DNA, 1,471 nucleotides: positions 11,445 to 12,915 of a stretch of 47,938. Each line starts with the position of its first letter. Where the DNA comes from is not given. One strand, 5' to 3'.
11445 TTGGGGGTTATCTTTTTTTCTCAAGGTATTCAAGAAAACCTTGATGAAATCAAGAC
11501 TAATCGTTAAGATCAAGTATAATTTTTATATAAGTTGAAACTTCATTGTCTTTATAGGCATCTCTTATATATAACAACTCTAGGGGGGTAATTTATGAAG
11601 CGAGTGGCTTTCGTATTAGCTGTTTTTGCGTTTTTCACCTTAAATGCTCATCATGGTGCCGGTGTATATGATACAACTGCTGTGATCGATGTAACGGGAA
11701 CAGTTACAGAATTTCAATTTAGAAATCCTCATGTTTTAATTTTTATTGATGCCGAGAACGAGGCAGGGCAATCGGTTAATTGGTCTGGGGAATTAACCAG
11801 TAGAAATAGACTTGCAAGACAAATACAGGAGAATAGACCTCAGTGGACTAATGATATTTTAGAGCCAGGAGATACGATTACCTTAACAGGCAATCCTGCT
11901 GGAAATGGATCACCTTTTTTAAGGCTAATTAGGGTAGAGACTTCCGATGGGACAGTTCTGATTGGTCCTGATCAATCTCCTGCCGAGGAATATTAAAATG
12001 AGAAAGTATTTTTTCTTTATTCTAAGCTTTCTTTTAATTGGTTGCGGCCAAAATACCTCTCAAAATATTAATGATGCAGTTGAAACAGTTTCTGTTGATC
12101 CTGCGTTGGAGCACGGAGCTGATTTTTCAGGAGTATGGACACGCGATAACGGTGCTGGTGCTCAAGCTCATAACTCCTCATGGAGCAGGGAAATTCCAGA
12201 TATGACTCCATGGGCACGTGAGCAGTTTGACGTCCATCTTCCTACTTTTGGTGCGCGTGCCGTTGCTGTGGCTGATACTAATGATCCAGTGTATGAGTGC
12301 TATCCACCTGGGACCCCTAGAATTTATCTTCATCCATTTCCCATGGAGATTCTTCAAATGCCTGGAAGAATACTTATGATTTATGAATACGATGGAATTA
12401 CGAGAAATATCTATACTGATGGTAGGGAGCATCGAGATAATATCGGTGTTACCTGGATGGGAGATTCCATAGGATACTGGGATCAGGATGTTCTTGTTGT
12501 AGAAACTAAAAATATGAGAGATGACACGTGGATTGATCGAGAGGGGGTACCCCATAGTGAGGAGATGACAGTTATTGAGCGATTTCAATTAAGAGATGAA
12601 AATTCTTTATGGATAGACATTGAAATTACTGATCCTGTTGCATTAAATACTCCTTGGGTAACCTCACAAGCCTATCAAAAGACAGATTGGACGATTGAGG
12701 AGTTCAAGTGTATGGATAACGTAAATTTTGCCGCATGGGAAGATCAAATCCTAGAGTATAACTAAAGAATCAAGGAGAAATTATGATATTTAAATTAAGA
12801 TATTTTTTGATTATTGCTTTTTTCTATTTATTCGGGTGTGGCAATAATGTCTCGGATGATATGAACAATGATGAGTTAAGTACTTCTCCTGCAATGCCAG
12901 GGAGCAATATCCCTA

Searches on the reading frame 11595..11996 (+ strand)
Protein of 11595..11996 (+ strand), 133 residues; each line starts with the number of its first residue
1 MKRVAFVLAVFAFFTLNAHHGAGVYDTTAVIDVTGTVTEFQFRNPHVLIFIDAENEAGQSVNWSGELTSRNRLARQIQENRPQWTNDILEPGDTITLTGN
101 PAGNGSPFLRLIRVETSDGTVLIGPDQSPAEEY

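Call 3: search_protein_families(library=pfam, proteins=[window:11595-11996:+], max_evalue=0.01)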
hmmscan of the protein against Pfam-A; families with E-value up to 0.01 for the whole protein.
window:11595-11996:+ (133 aa): 1 family
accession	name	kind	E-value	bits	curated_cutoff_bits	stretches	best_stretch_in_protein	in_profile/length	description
PF19649.4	DUF6152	-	9.1e-18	64.6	27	1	17-106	10-93/98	Family of unknown function (DUF6152)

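Call 4: search_protein_families(library=ncbifam, proteins=[window:11595-11996:+], max_evalue=0.01)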
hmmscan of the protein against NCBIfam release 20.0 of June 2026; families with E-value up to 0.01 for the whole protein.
window:11595-11996:+ (133 aa): 0 families

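Call 25: search_solved_structures(query=window:11595-11996:+, max_evalue=10, show_alignments=2)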
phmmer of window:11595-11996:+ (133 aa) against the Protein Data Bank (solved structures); distinct sequences matched with E-value up to 10: 1.
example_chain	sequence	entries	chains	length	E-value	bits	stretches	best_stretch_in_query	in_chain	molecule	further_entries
9r2o_A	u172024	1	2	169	0.63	13.4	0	73-100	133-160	N5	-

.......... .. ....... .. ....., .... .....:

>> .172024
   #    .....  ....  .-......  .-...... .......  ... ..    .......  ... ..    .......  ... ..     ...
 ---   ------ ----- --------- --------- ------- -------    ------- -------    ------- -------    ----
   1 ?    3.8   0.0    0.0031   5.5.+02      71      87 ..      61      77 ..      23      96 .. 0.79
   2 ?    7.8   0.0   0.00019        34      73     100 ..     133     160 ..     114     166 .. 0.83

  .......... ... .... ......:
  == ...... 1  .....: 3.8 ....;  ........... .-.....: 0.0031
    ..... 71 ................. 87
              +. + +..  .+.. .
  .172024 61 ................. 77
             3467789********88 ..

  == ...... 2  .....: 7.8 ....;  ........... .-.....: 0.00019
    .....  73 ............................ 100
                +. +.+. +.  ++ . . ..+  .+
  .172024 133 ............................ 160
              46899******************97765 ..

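Call 38: find_homologous_proteins(query=window:11595-11996:+, max_evalue=0.001)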
Query window:11595-11996:+ (133 aa): 34 proteins with E <= 0.001 among 37 candidates.
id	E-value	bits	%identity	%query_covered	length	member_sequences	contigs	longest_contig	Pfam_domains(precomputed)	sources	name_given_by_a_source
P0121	2.3e-80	285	96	100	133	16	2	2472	PF19649.5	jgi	jgi:hypothetical protein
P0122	1.3e-64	234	81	100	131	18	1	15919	PF19649.5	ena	-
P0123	5.1e-54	200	67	98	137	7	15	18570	PF19649.5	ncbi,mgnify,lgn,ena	mgnify:CR=1 FL=1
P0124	3.8e-52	194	64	99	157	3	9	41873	PF19649.5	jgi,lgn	jgi:hypothetical protein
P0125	7.1e-52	193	64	100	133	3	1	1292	PF19649.5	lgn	-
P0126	2.0e-34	136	77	65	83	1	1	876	-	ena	-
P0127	2.0e-33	133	61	80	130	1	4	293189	PF19649.5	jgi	jgi:hypothetical protein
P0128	4.9e-33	132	57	91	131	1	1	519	PF19649.5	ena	-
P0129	1.6e-32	130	56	82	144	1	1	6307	PF19649.5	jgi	jgi:Family of unknown function (DUF6152)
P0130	9.6e-32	128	59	82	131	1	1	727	PF19649.5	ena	-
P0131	1.2e-31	127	56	77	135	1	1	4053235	PF19649.5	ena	-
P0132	2.5e-31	126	51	92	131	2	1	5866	PF19649.5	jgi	-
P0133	3.4e-31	126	57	75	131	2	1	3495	PF19649.5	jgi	jgi:hypothetical protein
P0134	4.0e-31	126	59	80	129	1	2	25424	PF19649.5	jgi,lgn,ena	-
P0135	2.5e-30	123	57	80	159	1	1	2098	PF19649.5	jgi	jgi:hypothetical protein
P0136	3.5e-30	123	52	92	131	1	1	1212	PF19649.5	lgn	-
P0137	5.7e-30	122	52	86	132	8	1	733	PF19649.5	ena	-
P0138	7.6e-30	122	54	88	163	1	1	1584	PF19649.5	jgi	-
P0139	2.8e-29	120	51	92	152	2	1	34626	PF19649.5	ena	-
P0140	2.8e-27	113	49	75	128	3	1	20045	PF19649.5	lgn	-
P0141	3.9e-27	113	51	89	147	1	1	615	PF19649.5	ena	-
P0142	1.3e-25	108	50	91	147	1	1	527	PF19649.5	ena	-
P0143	1.5e-24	104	50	86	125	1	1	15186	PF19649.5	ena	-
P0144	2.4e-23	100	53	69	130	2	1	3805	PF19649.5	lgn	-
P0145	6.2e-23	99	50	81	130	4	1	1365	PF19649.5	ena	-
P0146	6.3e-23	99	49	81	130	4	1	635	PF19649.5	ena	-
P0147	2.5e-22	97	47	88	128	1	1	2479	PF19649.5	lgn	-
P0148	2.9e-22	97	49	83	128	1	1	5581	PF19649.5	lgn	-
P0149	7.5e-22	96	46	93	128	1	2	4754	PF19649.5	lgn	-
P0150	1.5e-21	95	50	80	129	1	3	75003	PF19649.5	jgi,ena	jgi:hypothetical protein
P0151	1.7e-20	91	47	81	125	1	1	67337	PF19649.5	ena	-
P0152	5.0e-20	90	41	93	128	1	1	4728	PF19649.5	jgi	jgi:hypothetical protein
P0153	1.3e-12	66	40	92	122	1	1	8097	PF19649.5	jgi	-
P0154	1.5e-12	66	41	72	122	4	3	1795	PF19649.5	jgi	jgi:hypothetical protein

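Call 48: predict_structure(alignment_id=A2)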
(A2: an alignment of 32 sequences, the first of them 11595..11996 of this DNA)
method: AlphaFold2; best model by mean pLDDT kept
length: 133 residues; sequences in the alignment: 32
mean_pLDDT: 82.5   pTM: 0.68
mean pLDDT of the five models: 82.5, 81.2, 80.9, 80.0, 79.6
residues with pLDDT >= 90: 50; 70-90: 59; 50-70: 18; < 50: 6
segments of 3 or more residues with pLDDT < 50: 128-133
pLDDT, mean of each block of 10 residues (from residue 1): 88 79 83 95 90 95 87 65 78 93 81 89 63 39
secondary structure, 60 per line:
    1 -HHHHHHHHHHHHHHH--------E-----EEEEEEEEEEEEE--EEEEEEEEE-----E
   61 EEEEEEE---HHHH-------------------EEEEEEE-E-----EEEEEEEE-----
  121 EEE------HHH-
elements in order: H2-16 E31-43 E46-54 E60-67 H71-74 E94-100 E108-115 E121-123

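Call 51: fold_search(model_id=the predicted structure, library=pdb)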
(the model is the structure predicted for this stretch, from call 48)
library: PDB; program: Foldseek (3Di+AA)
matches with E <= 10: 1086; with E <= 0.001: 0
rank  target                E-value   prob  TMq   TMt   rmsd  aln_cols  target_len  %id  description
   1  8hyr_B                3.1e-03  1.00  0.34  0.11  13.9       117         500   20  Crystal structure of human KARS apo (released 2024-07-10)
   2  7ea9_A                4.8e-03  1.00  0.34  0.11  13.9       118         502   19  Crystal Structure of human lysyl-tRNA synthetase Y145H mutant (released 2021-03-31)
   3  7ea9_D                5.1e-03  1.00  0.34  0.11  13.8       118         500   19  Crystal Structure of human lysyl-tRNA synthetase Y145H mutant (released 2021-03-31)
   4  3bju_D                6.0e-03  1.00  0.35  0.11  13.5       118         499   22  Crystal Structure of tetrameric form of human lysyl-tRNA synthetase (released 2008-02-05)
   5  4dpg_B                6.0e-03  1.00  0.34  0.11  13.4       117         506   22  Crystal Structure of Human LysRS: P38/AIMP2 Complex I (released 2013-02-13)
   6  3bju_B                6.3e-03  1.00  0.34  0.11  13.6       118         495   20  Crystal Structure of tetrameric form of human lysyl-tRNA synthetase (released 2008-02-05)
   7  8hyr_A                7.4e-03  0.99  0.31  0.10  12.9       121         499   21  Crystal structure of human KARS apo (released 2024-07-10)
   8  3bju_C                8.3e-03  1.00  0.34  0.11  13.5       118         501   22  Crystal Structure of tetrameric form of human lysyl-tRNA synthetase (released 2008-02-05)
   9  9dpl_B                9.2e-03  0.99  0.32  0.10  13.8       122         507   20  Human LysRS bound to cellular modified tRNA-Lys3 and AIMP2 (released 2025-03-12)
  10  6aqg_A                9.7e-03  0.99  0.33  0.11  13.8       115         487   12  Crystal Structure of Lysyl-tRNA Synthetase from Mycobacterium ulcerans complexed with L-lysine and Cladosporin (released 2017-08-30)
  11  6cqo_D                1.3e-02  1.00  0.38  0.49   6.3       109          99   11  Crystal Structure of mitochondrial single-stranded DNA binding proteins from S. cerevisiae (SeMet Labeled), Rim1 (Form (released 2018-05-30)
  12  6aqh_B                1.3e-02  0.99  0.33  0.11  13.6       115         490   10  Crystal Structure of Lysyl-tRNA Synthetase from Mycobacterium thermoresistibile complexed with L-lysine and Cladospori (released 2017-08-30)
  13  6ild_A                1.4e-02  0.99  0.34  0.11  13.7       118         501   21  Crystal Structure of Human LysRS: P38/AIMP2 Complex II (released 2019-02-27)
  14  6ilh_A                1.6e-02  0.99  0.34  0.11  13.7       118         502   21  Crystal Structure of human lysyl-tRNA synthetase L350H mutant (released 2019-02-27)
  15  4gs3                  1.7e-02  1.00  0.34  0.46   5.9        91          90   14  Dimeric structure of the N-terminal domain of PriB protein from Thermoanaerobacter tencongensis solved ab initio (released 2012-09-19)
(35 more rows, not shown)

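Call 73: find_encoding_contigs(protein=P0131, flank=8000, max_places=1)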
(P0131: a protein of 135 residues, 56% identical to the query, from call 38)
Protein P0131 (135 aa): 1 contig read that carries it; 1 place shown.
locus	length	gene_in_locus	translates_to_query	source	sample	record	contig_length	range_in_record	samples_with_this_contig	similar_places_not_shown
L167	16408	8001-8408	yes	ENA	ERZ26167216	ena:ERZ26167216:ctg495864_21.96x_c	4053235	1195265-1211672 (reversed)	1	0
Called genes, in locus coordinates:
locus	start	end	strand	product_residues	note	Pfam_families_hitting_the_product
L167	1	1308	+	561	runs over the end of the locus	PF00884:Sulfatase, PF16347:SGSH_C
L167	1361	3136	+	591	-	PF01979:Amidohydro_1 (faint), PF07969:Amidohydro_3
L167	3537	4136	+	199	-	PF03372:Exo_endo_phos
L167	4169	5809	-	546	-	PF07969:Amidohydro_3, PF01979:Amidohydro_1 (weak)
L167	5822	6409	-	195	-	PF08534:Redoxin, PF00578:AhpC-TSA, PF00085:Thioredoxin, PF13098:Thioredoxin_2 (weak), PF13905:Thioredoxin_8 (weak)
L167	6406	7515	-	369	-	PF13202:EF-hand_5 (faint), PF00036:EF-hand_1 (faint), PF13405:EF-hand_6 (faint), PF13499:EF-hand_7 (faint)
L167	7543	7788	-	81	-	-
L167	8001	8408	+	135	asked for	PF19649:DUF6152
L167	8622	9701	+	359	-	PF00561:Abhydrolase_1 (faint), PF12697:Abhydrolase_6 (weak)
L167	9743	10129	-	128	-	PF19649:DUF6152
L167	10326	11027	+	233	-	PF13610:DDE_Tnp_IS240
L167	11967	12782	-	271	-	PF02625:XdhC_CoxI, PF13478:XdhC_C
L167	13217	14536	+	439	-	PF01436:NHL (faint), PF08450:SGL (faint), PF17170:DUF5128 (faint)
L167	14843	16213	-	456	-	PF08240:ADH_N, PF00107:ADH_zinc_N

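Call 74: find_encoding_contigs(protein=P0127, flank=8000, max_places=1)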
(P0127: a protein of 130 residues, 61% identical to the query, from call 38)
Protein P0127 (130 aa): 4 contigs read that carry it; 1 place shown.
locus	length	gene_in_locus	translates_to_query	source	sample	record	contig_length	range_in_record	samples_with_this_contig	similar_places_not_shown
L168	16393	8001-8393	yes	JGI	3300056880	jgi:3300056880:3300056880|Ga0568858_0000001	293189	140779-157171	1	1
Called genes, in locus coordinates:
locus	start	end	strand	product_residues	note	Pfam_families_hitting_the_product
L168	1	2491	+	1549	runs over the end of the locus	PF00310:GATase_2, PF04898:Glu_syn_central, PF01645:Glu_synthase, PF01493:GXGXG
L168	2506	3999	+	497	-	PF14691:Fer4_20, PF00070:Pyr_redox (weak), PF01266:DAO (faint), PF01593:Amino_oxidase (weak), PF03486:HI0933_like (faint), PF07992:Pyr_redox_2, PF13450:NAD_binding_8, PF07992:Pyr_redox_2, +2 more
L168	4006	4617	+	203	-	PF01625:PMSR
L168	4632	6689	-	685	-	PF00512:HisKA, PF02518:HATPase_c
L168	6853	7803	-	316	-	PF00753:Lactamase_B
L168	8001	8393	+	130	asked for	PF19649:DUF6152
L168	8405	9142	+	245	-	-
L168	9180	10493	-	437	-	PF08450:SGL (faint), PF01436:NHL (faint)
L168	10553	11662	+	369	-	-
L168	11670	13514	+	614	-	PF00149:Metallophos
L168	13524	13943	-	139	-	-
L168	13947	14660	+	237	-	PF06041:DUF924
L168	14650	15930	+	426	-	PF00108:Thiolase_N, PF02803:Thiolase_C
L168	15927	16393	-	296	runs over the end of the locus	PF03547:Mem_trans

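Call 75: find_encoding_contigs(protein=P0150, flank=8000, max_places=1)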
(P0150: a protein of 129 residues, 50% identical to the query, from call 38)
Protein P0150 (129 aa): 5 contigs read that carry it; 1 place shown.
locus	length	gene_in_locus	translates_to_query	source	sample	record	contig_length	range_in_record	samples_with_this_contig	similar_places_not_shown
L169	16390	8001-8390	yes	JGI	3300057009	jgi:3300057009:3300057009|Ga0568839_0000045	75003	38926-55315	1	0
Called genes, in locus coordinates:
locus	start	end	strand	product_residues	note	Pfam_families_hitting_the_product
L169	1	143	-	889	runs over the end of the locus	PF00690:Cation_ATPase_N, PF00122:E1-E2_ATPase, PF00702:Hydrolase, PF13246:Cation_ATPase, PF00689:Cation_ATPase_C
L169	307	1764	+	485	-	PF00999:Na_H_Exchanger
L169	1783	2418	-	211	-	PF13442:Cytochrome_CBB3 (faint), PF00034:Cytochrom_C (faint)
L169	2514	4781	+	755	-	PF22112:OmcA-like_N (weak), PF14522:Cytochrome_C7 (faint), PF14537:Cytochrom_c3_2 (faint), PF22113:Mtrc-MtrF_II-IV_dom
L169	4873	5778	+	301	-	PF14522:Cytochrome_C7 (faint), PF22113:Mtrc-MtrF_II-IV_dom (faint), PF22678:Cytochrom_c_NrfB-like, PF09699:Paired_CXXCH_1, PF14537:Cytochrom_c3_2 (weak), PF09699:Paired_CXXCH_1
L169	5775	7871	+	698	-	PF11854:MtrB_PioB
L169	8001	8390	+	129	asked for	PF19649:DUF6152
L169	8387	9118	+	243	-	-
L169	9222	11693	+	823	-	PF07719:TPR_2 (faint), PF13428:TPR_14 (faint), PF14559:TPR_19 (faint), PF00515:TPR_1 (faint), PF13181:TPR_8 (faint), PF21197:PgaA_barrel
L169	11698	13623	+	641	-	PF01522:Polysacc_deac_1, PF14883:GHL13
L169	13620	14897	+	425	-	PF13506:Glyco_transf_21, PF13641:Glyco_tranf_2_3, PF00535:Glycos_transf_2, PF13632:Glyco_trans_2_3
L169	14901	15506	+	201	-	PF13994:PgaD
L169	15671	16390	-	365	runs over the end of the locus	PF00144:Beta-lactamase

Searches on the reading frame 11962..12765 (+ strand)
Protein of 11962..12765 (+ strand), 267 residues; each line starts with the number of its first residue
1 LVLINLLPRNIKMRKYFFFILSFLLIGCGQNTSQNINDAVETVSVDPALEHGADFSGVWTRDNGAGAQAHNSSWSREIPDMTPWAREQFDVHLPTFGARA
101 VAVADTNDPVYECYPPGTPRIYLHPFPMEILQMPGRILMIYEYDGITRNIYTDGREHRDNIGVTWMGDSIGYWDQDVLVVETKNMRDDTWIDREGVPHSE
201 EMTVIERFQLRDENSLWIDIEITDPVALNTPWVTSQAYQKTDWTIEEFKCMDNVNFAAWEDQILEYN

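Call 3: search_protein_families(library=pfam, proteins=[window:11962-12765:+], max_evalue=0.01)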
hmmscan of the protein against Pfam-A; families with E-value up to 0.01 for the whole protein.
window:11962-12765:+ (267 aa): 0 families

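Call 4: search_protein_families(library=ncbifam, proteins=[window:11962-12765:+], max_evalue=0.01)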
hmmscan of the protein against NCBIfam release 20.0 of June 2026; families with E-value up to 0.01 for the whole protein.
window:11962-12765:+ (267 aa): 0 families

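Call 24: search_solved_structures(query=window:11962-12765:+, max_evalue=10, show_alignments=2)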
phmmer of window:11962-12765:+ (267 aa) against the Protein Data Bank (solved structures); distinct sequences matched with E-value up to 10: 2.
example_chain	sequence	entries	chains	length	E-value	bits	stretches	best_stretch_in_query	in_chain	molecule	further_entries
7b7n_L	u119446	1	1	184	0.98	11.9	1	10-90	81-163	Envelope glycoprotein L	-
7wvh_D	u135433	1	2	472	1.3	11.5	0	172-227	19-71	Streptolysin O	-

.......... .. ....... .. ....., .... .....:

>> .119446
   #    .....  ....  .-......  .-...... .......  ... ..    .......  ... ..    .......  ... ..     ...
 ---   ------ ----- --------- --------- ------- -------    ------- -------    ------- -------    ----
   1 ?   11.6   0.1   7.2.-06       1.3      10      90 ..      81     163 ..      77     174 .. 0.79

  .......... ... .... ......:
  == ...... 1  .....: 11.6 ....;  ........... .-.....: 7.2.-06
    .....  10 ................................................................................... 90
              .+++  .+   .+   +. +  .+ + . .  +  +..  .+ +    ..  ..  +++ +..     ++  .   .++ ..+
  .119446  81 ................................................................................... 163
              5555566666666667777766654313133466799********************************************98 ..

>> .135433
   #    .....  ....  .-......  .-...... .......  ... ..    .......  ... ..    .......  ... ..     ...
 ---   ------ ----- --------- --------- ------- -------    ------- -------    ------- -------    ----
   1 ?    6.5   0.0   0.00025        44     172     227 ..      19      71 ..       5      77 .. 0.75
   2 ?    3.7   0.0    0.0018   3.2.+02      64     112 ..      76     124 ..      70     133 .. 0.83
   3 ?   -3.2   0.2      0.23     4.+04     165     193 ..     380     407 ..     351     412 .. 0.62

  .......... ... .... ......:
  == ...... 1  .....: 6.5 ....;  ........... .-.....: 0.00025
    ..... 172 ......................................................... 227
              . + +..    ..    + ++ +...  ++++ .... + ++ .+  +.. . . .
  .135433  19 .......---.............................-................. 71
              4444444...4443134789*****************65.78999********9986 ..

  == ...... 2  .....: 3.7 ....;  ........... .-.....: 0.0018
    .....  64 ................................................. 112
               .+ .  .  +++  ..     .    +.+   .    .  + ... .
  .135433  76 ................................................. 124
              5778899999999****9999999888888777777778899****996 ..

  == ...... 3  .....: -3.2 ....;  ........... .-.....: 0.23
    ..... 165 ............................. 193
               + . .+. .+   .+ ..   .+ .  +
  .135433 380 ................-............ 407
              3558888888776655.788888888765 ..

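Call 57: search_protein_families(library=pfam, alignment_id=A4, max_evalue=1)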
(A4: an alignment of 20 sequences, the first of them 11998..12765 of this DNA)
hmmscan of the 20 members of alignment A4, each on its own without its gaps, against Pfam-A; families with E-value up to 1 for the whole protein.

A. member 1, window:11998-12765:+ (255 aa): 0 families

B. families by the number of members that match (of 20 scanned): 5 families
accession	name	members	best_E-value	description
PF19649.4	DUF6152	1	1.5e-23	Family of unknown function (DUF6152)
PF19533.4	Rab3-GAP_cat_C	1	0.057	Rab3 GTPase-activating protein catalytic subunit C-terminal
PF16738.10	CBM26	1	0.091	Starch-binding module 26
PF22394.2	AfAlkA-like_TBP-like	1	0.16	AfAlkA-like, TATA-box binding protein-like domain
PF11021.13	DUF2613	1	0.17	Protein of unknown function (DUF2613)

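Call 58: search_solved_structures(query=A4, max_evalue=10, show_alignments=2)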
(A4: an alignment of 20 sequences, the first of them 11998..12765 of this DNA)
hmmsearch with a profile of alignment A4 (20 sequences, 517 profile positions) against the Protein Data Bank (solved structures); distinct sequences matched with E-value up to 10: 2.
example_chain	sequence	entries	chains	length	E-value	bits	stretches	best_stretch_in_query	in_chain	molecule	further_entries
1usy_A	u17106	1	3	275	0.11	14.8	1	366-461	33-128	ATP PHOSPHORIBOSYLTRANSFERASE REGULATORY SUBUNIT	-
1usy_C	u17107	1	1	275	0.14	14.4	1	366-460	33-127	ATP PHOSPHORIBOSYLTRANSFERASE REGULATORY SUBUNIT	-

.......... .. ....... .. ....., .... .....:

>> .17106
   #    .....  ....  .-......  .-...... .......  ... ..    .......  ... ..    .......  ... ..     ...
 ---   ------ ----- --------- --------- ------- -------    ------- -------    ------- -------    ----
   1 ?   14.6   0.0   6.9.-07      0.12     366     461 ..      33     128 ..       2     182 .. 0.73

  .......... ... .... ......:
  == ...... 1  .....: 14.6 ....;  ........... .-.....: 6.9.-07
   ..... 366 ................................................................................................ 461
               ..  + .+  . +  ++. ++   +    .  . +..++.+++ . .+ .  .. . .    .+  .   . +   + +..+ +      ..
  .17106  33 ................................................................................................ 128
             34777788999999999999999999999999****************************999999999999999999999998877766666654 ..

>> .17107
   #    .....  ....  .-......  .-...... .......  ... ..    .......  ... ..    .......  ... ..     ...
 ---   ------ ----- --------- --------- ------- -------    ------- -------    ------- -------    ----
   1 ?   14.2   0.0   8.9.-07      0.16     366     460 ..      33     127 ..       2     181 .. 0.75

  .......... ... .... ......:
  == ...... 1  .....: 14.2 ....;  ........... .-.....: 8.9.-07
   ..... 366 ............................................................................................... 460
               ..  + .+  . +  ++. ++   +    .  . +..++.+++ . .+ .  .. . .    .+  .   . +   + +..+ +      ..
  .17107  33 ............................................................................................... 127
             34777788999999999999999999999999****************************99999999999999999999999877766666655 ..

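Call 81: search_protein_representatives(protein=window:11998-12765:+)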
Query: 255 residues. Proteins with E-value up to 0.001 (for the whole library): 8653; up to 1e-10: 3202; up to 1e-30: 72. The best 150 are listed.
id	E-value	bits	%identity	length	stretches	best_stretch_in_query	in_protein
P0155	3.1e-63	230.1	56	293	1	37-219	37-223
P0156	2.5e-59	217.4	46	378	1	39-254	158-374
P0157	7.3e-54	199.4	45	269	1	40-252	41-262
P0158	4.9e-52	193.4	36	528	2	70-228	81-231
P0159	3.1e-51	190.8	50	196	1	102-254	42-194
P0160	2.4e-50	187.9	80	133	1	127-229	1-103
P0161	1.4e-48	182.1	35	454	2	90-240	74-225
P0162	2.7e-47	177.9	44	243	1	40-236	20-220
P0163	9.6e-47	176.1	41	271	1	41-245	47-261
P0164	1.3e-45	172.4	40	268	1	40-248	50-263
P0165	1.5e-45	172.1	45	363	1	67-251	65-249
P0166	2.5e-45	171.4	56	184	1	37-163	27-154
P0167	3.0e-45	171.2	53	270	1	69-215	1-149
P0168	4.0e-44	167.5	57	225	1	36-162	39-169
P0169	7.1e-44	166.7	48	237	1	63-219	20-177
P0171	2.1e-43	165.1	31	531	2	23-250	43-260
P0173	4.0e-42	160.9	40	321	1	12-241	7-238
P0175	2.6e-40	155.0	33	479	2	90-238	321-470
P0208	1.4e-32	129.6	44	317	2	39-159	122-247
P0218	1.8e-31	126.0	30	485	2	50-242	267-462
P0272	3.0e-28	115.4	40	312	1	41-224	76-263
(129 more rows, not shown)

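Call 82: search_protein_families(library=pfam, proteins=[P0156, P0158, P0161, P0165, P0171, P0175, P0173, P0208, P0272, P0218], max_evalue=0.001)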
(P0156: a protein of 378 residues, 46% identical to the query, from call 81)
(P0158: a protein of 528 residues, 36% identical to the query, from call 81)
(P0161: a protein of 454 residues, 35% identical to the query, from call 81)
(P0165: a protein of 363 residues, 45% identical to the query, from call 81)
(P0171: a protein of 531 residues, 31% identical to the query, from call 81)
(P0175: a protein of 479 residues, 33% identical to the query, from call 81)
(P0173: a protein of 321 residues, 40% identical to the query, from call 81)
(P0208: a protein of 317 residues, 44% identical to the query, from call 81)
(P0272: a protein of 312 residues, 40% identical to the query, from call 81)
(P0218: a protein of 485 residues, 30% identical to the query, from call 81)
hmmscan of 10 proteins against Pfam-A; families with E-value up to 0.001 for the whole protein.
P0156 (378 aa): 1 family
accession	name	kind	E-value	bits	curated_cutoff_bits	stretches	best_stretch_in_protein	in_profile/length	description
PF19649.4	DUF6152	-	1.8e-15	57.2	27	1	25-120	8-93/98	Family of unknown function (DUF6152)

P0158 (528 aa): 0 families

P0161 (454 aa): 0 families

P0165 (363 aa): 0 families

P0171 (531 aa): 0 families

P0175 (479 aa): 0 families

P0173 (321 aa): 0 families

P0208 (317 aa): 0 families

P0272 (312 aa): 0 families

P0218 (485 aa): 0 families
